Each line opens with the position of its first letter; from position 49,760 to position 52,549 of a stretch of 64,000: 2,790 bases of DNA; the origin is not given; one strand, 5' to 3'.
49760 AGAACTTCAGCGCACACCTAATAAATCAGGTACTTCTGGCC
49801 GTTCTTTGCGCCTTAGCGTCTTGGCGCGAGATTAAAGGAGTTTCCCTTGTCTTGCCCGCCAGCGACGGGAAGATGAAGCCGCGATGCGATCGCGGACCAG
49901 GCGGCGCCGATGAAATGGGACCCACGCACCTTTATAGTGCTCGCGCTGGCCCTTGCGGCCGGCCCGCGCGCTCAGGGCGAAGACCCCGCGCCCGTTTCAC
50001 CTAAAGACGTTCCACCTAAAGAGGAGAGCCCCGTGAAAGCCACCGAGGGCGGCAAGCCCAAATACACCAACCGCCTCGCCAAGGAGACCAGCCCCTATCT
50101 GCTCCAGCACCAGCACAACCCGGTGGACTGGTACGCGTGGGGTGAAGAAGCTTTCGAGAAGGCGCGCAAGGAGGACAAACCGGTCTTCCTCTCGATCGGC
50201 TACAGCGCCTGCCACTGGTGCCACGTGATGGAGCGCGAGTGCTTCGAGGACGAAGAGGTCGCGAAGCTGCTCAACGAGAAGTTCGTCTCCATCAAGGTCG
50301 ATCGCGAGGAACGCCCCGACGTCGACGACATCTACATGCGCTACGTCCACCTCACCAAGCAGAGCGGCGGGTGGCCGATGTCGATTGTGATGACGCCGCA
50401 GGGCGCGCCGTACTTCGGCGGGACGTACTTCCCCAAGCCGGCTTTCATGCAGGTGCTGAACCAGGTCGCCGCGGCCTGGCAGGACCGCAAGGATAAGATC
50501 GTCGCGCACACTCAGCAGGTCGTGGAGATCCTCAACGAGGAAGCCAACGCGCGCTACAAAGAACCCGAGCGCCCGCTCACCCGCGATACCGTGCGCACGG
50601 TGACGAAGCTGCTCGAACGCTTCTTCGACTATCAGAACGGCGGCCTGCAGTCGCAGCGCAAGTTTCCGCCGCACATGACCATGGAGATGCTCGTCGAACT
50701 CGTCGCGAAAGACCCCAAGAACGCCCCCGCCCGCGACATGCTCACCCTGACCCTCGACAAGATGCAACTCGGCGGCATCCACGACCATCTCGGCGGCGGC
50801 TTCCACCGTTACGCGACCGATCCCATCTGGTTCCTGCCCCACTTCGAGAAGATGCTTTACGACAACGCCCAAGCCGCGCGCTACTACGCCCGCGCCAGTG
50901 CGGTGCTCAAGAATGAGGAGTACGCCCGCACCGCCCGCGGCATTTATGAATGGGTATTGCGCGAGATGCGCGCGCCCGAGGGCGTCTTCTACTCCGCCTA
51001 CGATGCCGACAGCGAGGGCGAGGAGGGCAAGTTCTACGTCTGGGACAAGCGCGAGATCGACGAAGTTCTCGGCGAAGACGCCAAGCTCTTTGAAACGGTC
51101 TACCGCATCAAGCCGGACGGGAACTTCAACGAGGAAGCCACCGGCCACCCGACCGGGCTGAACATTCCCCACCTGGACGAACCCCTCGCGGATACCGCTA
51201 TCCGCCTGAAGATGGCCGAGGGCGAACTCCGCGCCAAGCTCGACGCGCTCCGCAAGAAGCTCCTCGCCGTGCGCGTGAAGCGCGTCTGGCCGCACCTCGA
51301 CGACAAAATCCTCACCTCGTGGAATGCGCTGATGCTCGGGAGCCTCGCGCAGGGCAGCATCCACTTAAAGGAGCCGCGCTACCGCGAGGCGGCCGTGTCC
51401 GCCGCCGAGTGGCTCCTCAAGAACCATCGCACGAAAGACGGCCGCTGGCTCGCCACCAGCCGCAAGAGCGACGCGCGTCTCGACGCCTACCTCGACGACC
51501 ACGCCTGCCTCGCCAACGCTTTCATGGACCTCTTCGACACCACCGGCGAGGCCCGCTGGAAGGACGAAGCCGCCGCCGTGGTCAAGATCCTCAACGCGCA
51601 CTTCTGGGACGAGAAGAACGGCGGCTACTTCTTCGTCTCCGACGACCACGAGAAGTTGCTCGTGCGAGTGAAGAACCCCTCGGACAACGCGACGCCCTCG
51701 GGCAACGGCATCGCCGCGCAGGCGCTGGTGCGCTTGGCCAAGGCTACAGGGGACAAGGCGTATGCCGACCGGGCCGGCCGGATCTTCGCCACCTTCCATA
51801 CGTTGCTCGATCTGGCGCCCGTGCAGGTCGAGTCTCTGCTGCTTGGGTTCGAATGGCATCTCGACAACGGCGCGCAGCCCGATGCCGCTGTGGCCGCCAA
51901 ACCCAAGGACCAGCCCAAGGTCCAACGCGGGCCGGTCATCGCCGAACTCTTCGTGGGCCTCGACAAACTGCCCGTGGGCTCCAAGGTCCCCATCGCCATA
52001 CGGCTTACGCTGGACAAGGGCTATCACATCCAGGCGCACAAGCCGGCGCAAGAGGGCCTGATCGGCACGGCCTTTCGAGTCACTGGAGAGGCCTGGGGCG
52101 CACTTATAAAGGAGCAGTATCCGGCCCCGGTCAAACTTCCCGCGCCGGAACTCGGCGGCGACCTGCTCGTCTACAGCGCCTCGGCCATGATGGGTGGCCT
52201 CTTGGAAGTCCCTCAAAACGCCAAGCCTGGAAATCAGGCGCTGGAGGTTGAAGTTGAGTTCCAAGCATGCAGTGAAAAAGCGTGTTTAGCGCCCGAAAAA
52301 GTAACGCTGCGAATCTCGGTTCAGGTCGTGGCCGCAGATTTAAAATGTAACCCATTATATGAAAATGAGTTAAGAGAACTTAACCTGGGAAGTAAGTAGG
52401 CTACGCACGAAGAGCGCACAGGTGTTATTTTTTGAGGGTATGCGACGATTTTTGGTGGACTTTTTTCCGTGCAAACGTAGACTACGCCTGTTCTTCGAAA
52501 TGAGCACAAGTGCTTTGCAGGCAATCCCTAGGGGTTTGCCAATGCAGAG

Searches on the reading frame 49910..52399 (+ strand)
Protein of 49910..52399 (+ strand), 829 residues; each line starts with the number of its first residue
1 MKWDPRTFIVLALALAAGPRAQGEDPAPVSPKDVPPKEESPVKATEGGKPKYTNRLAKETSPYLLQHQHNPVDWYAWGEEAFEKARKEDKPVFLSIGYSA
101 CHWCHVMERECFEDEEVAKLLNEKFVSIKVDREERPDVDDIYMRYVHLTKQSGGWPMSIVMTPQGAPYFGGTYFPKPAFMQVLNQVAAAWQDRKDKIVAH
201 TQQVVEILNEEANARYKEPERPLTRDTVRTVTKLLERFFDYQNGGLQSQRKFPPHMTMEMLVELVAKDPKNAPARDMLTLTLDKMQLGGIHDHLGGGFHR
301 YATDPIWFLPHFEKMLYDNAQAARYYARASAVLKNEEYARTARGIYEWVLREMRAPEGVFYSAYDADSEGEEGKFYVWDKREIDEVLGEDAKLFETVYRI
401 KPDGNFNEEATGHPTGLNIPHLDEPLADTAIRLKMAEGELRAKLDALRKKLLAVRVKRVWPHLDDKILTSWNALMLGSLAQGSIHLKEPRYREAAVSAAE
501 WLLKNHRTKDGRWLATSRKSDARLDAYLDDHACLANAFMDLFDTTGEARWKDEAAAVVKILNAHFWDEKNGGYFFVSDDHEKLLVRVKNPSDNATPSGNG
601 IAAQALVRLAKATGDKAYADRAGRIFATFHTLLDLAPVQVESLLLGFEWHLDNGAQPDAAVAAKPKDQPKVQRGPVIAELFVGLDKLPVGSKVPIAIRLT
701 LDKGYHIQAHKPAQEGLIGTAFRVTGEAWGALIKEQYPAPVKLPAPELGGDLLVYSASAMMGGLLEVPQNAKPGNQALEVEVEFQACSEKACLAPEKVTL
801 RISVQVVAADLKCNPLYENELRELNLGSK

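Call 27: search_protein_families(library=pfam, proteins=[window:49910-52399:+], max_evalue=0.001)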
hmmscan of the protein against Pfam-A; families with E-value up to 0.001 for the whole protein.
window:49910-52399:+ (829 aa): 7 families
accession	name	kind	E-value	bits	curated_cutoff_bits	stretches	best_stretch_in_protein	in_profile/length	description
PF03190.21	Thioredox_DsbH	-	4.6e-73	245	27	1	53-208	1-162/163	Protein of unknown function, DUF255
PF13899.12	Thioredoxin_7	-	4.6e-13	49.5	27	1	73-137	1-65/83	Thioredoxin-like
PF07221.17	GlcNAc_2-epim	-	1.2e-08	35.1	23.4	1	489-630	39-173/347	N-acylglucosamine 2-epimerase (GlcNAc 2-epimerase)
PF03663.20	Glyco_hydro_76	-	1.3e-08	35.2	25.9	1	471-627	36-184/366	Glycosyl hydrolase family 76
PF11412.14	DsbD_N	-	3.7e-07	30.6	25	1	691-799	18-114/119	Thiol:disulfide interchange protein DsbD, N-terminal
PF07470.19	Glyco_hydro_88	-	0.0001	21.9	26.6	0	485-574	89-176/352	Glycosyl Hydrolase Family 88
PF13098.12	Thioredoxin_2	-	0.00046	20.9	27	1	85-140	1-60/104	Thioredoxin-like domain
